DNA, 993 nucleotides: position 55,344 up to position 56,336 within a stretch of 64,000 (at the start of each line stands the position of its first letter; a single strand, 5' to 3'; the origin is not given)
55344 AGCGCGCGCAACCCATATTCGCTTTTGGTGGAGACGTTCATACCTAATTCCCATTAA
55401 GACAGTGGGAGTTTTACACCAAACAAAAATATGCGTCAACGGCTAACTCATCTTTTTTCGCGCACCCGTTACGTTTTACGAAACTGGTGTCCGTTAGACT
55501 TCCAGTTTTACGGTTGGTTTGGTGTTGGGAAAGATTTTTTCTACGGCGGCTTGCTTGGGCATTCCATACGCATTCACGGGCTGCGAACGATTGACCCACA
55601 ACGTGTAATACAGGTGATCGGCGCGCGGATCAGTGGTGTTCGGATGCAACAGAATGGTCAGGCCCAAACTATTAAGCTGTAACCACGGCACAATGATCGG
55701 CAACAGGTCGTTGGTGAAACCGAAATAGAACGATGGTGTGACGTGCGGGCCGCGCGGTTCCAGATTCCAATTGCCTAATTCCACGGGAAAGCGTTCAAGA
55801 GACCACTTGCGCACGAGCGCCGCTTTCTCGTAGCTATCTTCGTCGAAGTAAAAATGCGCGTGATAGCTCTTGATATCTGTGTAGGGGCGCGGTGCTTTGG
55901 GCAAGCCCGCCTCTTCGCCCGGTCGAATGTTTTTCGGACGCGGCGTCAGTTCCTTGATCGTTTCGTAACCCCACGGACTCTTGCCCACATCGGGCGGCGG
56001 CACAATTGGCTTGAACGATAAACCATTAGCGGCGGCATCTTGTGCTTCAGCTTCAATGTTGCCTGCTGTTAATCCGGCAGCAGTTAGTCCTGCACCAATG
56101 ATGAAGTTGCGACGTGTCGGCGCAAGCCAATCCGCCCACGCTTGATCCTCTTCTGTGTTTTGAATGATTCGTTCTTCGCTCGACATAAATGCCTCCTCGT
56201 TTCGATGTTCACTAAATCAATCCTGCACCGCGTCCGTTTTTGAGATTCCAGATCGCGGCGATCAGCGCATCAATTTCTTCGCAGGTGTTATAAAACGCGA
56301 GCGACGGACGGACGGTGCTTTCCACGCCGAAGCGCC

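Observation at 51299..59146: Encapsulin embedded in an 8-gene co-directional sulfur-acquisition block lacking cysA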

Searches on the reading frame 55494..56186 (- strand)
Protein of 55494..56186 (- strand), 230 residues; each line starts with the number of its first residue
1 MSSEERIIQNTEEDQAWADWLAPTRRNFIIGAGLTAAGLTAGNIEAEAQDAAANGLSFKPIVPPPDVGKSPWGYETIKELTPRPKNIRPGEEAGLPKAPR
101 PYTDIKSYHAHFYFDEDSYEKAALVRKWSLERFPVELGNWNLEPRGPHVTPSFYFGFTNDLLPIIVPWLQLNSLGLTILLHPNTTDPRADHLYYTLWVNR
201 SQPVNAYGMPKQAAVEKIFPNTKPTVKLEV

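Call 3: search_protein_families(library=pfam, proteins=[window:55494-56186:-], max_evalue=0.01)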
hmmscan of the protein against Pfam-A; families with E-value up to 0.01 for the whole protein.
window:55494-56186:- (230 aa): 1 family
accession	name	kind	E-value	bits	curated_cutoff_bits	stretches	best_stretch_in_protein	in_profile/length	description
PF08883.16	DOPA_dioxygen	-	1.9e-21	76.7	25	1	108-205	1-103/106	Dopa 4,5-dioxygenase family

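Call 4: search_protein_families(library=ncbifam, proteins=[window:55494-56186:-], max_evalue=0.01)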
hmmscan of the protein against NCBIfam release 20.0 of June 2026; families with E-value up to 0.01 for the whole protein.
window:55494-56186:- (230 aa): 0 families

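Call 24: find_homologous_proteins(query=window:55494-56186:-, max_evalue=0.00001)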
Query window:55494-56186:- (230 aa): 560 proteins with E <= 0.00001 among 1018 candidates; the best 120 are listed.
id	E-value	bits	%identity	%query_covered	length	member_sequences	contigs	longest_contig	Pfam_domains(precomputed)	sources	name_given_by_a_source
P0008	1.2e-146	505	95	100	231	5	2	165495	PF08883.17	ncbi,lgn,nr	ncbi:MAG: DOPA 4,5-dioxygenase family protein [Acidobacteria bacterium]|nr:DOPA 4,5-dioxygenase fami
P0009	4.0e-136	470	88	100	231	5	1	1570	PF08883.17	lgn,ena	-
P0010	8.6e-135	466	87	100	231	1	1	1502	PF08883.17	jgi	jgi:aromatic ring-cleaving dioxygenase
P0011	2.3e-134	465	86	100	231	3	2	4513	PF08883.17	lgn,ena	-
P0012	1.3e-133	462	86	100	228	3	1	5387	PF08883.17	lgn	-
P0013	2.6e-133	461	86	99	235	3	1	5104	PF08883.17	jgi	jgi:DOPA 4,5-dioxygenase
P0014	1.5e-132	459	86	100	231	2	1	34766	PF08883.17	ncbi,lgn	-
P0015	1.5e-132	459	85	100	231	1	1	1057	PF08883.17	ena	-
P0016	2.0e-132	458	85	100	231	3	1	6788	PF08883.17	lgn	-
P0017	3.1e-132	458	84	100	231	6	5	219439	PF08883.17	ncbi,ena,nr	ncbi:MAG: DOPA 4,5-dioxygenase family protein [Acidobacteria bacterium]|nr:DOPA 4,5-dioxygenase fami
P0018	1.6e-131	455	84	100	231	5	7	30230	PF08883.17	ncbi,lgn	-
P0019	1.7e-131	455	85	100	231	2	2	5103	PF08883.17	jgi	jgi:aromatic ring-cleaving dioxygenase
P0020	2.7e-131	455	86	100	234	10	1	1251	PF08883.17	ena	-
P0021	2.9e-131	454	84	100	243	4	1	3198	PF08883.17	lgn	-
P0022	3.9e-131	454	84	100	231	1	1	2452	PF08883.17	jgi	-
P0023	4.8e-131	454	86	98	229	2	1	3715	PF08883.17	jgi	jgi:aromatic ring-cleaving dioxygenase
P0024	6.5e-131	453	87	100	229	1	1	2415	PF08883.17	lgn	-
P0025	7.0e-131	453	85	100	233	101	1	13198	PF08883.17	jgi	jgi:DOPA 4,5-dioxygenase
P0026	1.2e-130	452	85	100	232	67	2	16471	PF08883.17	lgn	-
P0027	1.7e-130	452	87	100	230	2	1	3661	PF08883.17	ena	-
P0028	1.2e-129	449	83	100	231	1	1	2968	PF08883.17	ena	-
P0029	1.3e-129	449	85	100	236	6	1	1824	PF08883.17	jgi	-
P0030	1.8e-129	449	85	100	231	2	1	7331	PF08883.17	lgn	-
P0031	1.8e-129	449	84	100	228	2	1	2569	PF08883.17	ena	-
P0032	2.8e-129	448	84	100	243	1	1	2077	PF08883.17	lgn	-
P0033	1.8e-128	445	81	100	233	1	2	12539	PF08883.17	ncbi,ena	-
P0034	5.9e-128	444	83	100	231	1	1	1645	PF08883.17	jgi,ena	-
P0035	1.3e-127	442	84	99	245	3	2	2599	PF08883.17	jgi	jgi:DOPA 4,5-dioxygenase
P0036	1.8e-127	442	82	100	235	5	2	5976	PF08883.17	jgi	jgi:DOPA 4,5-dioxygenase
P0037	2.5e-127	442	82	100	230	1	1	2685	PF08883.17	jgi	jgi:DOPA 4,5-dioxygenase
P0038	2.6e-127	442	82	100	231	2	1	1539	PF08883.17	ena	-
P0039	3.7e-127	441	83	100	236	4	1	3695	PF08883.17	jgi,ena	-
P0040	3.7e-127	441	82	100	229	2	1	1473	PF08883.17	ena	-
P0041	8.1e-127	440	83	100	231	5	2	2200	PF08883.17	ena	-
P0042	9.4e-127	440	81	100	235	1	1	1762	PF08883.17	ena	-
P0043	2.0e-126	439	80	100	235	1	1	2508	PF08883.17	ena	-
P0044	2.3e-126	438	83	100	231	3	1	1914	PF08883.17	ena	-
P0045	3.7e-126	438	82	100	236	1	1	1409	PF08883.17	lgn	-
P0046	5.1e-126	437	82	100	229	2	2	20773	PF08883.17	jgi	jgi:aromatic ring-cleaving dioxygenase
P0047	5.4e-126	437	80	100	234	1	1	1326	PF08883.17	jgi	-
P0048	1.4e-125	436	81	100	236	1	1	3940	PF08883.17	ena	-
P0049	2.9e-125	435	80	100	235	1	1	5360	PF08883.17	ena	-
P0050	4.2e-125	434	81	100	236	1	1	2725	PF08883.17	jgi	jgi:aromatic ring-cleaving dioxygenase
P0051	7.1e-125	434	82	100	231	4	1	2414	PF08883.17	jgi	jgi:aromatic ring-cleaving dioxygenase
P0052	8.4e-125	433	81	100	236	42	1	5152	PF08883.17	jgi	jgi:aromatic ring-cleaving dioxygenase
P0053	1.2e-124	433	81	100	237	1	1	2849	PF08883.17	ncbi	-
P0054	1.2e-124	433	80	100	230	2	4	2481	PF08883.17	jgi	jgi:DOPA 4,5-dioxygenase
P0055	1.7e-124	432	81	100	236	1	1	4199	PF08883.17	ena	-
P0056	1.7e-124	432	80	100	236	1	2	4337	PF08883.17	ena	-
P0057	3.0e-124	431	80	100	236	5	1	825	PF08883.17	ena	-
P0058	9.9e-124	430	82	99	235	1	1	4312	PF08883.17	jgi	jgi:aromatic ring-cleaving dioxygenase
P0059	1.6e-123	429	80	100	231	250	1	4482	PF08883.17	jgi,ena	-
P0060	2.3e-123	429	81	100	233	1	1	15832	PF08883.17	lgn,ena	-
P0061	2.8e-123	428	79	100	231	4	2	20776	PF08883.17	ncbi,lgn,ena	-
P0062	4.1e-123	428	77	100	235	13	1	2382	PF08883.17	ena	-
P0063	4.6e-123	428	80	100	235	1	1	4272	PF08883.17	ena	-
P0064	5.3e-123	427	82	100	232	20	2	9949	PF08883.17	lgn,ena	-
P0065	1.0e-122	426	79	100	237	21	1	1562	PF08883.17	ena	-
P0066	1.1e-122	426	81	100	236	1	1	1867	PF08883.17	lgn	-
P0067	1.2e-122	426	79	100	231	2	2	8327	PF08883.17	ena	-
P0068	2.3e-122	425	80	100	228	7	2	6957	PF08883.17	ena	-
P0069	5.0e-122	424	80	100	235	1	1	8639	PF08883.17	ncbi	-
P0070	6.3e-122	424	79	100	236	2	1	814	PF08883.17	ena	-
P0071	7.1e-122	424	79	100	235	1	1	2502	PF08883.17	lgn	-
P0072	1.7e-121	422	80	100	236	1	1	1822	PF08883.17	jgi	jgi:aromatic ring-cleaving dioxygenase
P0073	1.8e-121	422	79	100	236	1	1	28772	PF08883.17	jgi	jgi:aromatic ring-cleaving dioxygenase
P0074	1.5e-120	419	79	100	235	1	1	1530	PF08883.17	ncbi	ncbi:MAG: DOPA 4,5-dioxygenase family protein [Acidobacteriota bacterium]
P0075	5.3e-120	418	82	93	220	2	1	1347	PF08883.17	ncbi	ncbi:MAG: DOPA 4,5-dioxygenase family protein, partial [Acidobacteriota bacterium]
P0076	2.9e-119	415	79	99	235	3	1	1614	PF08883.17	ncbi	-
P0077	1.4e-118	413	79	100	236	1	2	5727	PF08883.17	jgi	jgi:aromatic ring-cleaving dioxygenase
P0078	1.6e-118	413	77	99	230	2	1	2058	PF08883.17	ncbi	-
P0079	2.6e-118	412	76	100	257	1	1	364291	PF08883.17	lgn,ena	-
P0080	3.1e-118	412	76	99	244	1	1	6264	PF08883.17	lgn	-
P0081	7.5e-118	411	76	100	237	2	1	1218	PF08883.17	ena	-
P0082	2.2e-116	406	74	100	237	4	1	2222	PF08883.17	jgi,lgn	jgi:DOPA 4,5-dioxygenase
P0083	2.6e-116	405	78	99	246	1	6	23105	PF08883.17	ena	-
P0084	8.4e-116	404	75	98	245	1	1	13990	PF08883.17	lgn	-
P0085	5.3e-115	401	77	97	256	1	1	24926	PF08883.17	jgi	jgi:aromatic ring-cleaving dioxygenase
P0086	6.8e-115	401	74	98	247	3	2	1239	PF08883.17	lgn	-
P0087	6.9e-114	398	77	98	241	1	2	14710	PF08883.17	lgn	-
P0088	1.0e-113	397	74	100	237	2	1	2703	PF08883.17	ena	-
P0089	3.1e-113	395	73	100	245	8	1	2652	PF08883.17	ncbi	-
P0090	4.0e-113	395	75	99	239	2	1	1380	PF08883.17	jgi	jgi:aromatic ring-cleaving dioxygenase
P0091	7.5e-113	394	76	98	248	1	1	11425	PF08883.17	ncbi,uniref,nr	ncbi:DOPA 4,5-dioxygenase family protein [Aquisphaera insulae]|uniref:DOPA 4,5-dioxygenase family pr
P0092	3.3e-112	392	76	98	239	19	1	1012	PF08883.17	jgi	jgi:aromatic ring-cleaving dioxygenase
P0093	3.8e-112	392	74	98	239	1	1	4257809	PF08883.17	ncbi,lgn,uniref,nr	ncbi:DOPA 4,5-dioxygenase family protein [Bryobacter aggregatus]|uniref:DOPA 4,5-dioxygenase family 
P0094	7.6e-112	391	72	98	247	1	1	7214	PF08883.17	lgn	-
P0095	1.1e-111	390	74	98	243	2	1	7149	PF08883.17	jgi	jgi:DOPA 4,5-dioxygenase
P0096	1.2e-111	390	72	100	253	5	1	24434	PF08883.17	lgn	-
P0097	1.9e-111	390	74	98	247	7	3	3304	PF08883.17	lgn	-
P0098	1.8e-110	386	75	100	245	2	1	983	PF08883.17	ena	-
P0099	2.0e-110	386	74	100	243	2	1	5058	PF08883.17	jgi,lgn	-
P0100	4.3e-110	385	76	98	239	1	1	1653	PF08883.17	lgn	-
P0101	7.0e-110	384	76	98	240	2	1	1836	PF08883.17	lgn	-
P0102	7.7e-110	384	73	100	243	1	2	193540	PF08883.17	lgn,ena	-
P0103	1.4e-109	383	74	100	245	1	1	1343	PF08883.17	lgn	-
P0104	2.5e-109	383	74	99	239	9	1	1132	PF08883.17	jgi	jgi:aromatic ring-cleaving dioxygenase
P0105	3.3e-109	382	73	100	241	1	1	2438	PF08883.17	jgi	-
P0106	3.4e-109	382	76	99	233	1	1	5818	PF08883.17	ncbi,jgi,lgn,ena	jgi:DOPA 4,5-dioxygenase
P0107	5.1e-109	382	71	100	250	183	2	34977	PF08883.17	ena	-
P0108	5.4e-109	382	74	99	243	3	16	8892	PF08883.17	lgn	-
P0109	1.1e-108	380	71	100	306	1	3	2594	PF08883.17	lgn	-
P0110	1.4e-108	380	70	100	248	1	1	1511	PF08883.17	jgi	jgi:aromatic ring-cleaving dioxygenase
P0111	1.7e-108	380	70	99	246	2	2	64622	PF08883.17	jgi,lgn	-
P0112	4.0e-108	379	72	99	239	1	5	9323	PF08883.17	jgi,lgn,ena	-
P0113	5.2e-107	375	74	98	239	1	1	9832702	PF08883.17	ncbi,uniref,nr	ncbi:DOPA 4,5-dioxygenase family protein [Frigoriglobus tundricola]|uniref:Aromatic ring-cleaving di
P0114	8.3e-107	374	74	98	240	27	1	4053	PF08883.17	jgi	jgi:aromatic ring-cleaving dioxygenase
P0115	1.2e-106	374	73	99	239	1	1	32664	PF08883.17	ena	-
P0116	3.9e-106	372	72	99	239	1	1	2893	PF08883.17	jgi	jgi:DOPA 4,5-dioxygenase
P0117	8.3e-102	358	78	85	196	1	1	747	PF08883.17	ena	-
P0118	4.4e-101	356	68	98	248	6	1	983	PF08883.17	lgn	-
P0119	9.6e-101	354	68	98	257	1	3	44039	PF08883.17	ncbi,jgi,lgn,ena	ncbi:MAG: DOPA 4,5-dioxygenase family protein [Bryobacteraceae bacterium]|jgi:DOPA 4,5-dioxygenase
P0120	1.2e-100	354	70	95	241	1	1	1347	PF08883.17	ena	-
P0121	2.1e-100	353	66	98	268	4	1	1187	PF08883.17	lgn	-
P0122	6.8e-99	348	67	100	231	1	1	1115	PF08883.17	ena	-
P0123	7.9e-99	348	67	99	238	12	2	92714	PF08883.17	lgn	-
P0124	1.2e-98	348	67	98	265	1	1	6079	PF08883.17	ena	-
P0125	1.2e-98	348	65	100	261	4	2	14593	PF08883.17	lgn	-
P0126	2.0e-98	347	66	98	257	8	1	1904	PF08883.17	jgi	jgi:aromatic ring-cleaving dioxygenase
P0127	2.6e-98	347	66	98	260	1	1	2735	PF08883.17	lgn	-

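Call 26: find_related_loci(query=A2, collection=genome_contigs, flank=10000)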
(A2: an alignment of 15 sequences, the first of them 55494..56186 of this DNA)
Query A2 (230 aa) in genome_contigs; peptide patterns used: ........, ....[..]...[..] (x = any residue, [..] = any of these).
222 stretches matched a pattern; 195 encode a relative of the query (tblastn E <= 1e-3); the best 80 are kept; 80 distinct loci.
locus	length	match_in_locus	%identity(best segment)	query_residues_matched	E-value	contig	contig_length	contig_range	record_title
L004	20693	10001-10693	95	1-230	3e-146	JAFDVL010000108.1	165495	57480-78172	MAG: Acidobacteria bacterium isolate SZAS-15 ACID-KAN-5__108__length-165495, whole genome shotgun sequence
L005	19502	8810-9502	91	1-230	1e-141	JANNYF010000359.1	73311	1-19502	MAG: Blastocatellia bacterium isolate VAR_34_concoct_43 VAR_34_k141_771637, whole genome shotgun sequence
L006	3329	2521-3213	90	1-230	7e-145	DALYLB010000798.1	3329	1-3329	MAG TPA_asm: Blastocatellia bacterium isolate CTOTU46662 NODE_6937_length_3329_cov_4.666158, whole genome shotgun sequen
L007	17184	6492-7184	88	1-230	6e-137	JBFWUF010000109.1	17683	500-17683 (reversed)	MAG: Blastocatellales bacterium isolate CA_2019_TPBF_64 NODE_14520_length_17683_cov_9.877933_TPBF, whole genome shotgun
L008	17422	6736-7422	89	1-230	7e-137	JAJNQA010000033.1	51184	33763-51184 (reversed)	MAG: Heliomicrobium sp. isolate MAG_31 k141_243779, whole genome shotgun sequence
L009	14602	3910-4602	88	1-230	3e-136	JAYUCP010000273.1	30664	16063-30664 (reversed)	MAG: Acidobacteriota bacterium isolate GFS_6987 GFS_6987_272, whole genome shotgun sequence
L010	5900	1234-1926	84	1-230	5e-135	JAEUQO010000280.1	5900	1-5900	MAG: Acidobacteria bacterium isolate new MAG-253 k141_3275771, whole genome shotgun sequence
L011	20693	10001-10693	87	1-230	3e-134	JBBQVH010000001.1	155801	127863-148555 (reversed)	MAG: Blastocatellia bacterium isolate Co_metawrap_1988 Cmw_1988_k141_14167263_length_155801_cov_11.9994, whole genome sh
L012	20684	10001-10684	85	1-230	3e-134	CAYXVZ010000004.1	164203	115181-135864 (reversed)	MAG TPA_asm: uncultured Heliobacteriaceae bacterium isolate SRP287051_co1_204 genome assembly, contig: NODE_190_length_1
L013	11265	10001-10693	86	1-230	6e-134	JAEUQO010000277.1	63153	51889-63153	MAG: Acidobacteria bacterium isolate new MAG-253 k141_2051709, whole genome shotgun sequence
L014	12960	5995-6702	86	1-230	4e-133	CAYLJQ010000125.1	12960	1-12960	MAG TPA_asm: uncultured Heliomicrobium sp. isolate binchicken_co328_55 genome assembly, contig: NODE_3210_length_12960_c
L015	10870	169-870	87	1-230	3e-133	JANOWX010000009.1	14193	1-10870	MAG: Acidobacteriota bacterium isolate VAR_35_metabat_317 VAR_35_k141_2435740, whole genome shotgun sequence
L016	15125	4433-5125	86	1-230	1e-132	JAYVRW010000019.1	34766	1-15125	MAG: Blastocatellia bacterium isolate GL73_DN_metabat_76 GL73_DN_metabat_76_18, whole genome shotgun sequence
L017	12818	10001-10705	84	1-230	4e-132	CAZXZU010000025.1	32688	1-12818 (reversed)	MAG TPA_asm: uncultured Heliomicrobium sp. isolate binchicken_co248_361 genome assembly, contig: NODE_1110_length_32688_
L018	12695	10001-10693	84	1-230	1e-131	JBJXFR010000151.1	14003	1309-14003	MAG: Blastocatellia bacterium isolate F1F2.bin.427 k127_4408168, whole genome shotgun sequence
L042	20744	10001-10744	65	1-230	5e-103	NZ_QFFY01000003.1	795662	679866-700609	Occallatibacter savannae strain AB23 2556798641, whole genome shotgun sequence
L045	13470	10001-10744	64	1-230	8e-101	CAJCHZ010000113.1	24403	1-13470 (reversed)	Betaproteobacteria bacterium isolate BOG_genome_mining.134 genome assembly, contig: k141_11072203, whole genome shotgun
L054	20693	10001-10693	86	1-230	1e-134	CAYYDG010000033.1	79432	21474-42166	MAG TPA_asm: uncultured Heliomicrobium sp. isolate binchicken_co276_100 genome assembly, contig: NODE_346_length_79432_c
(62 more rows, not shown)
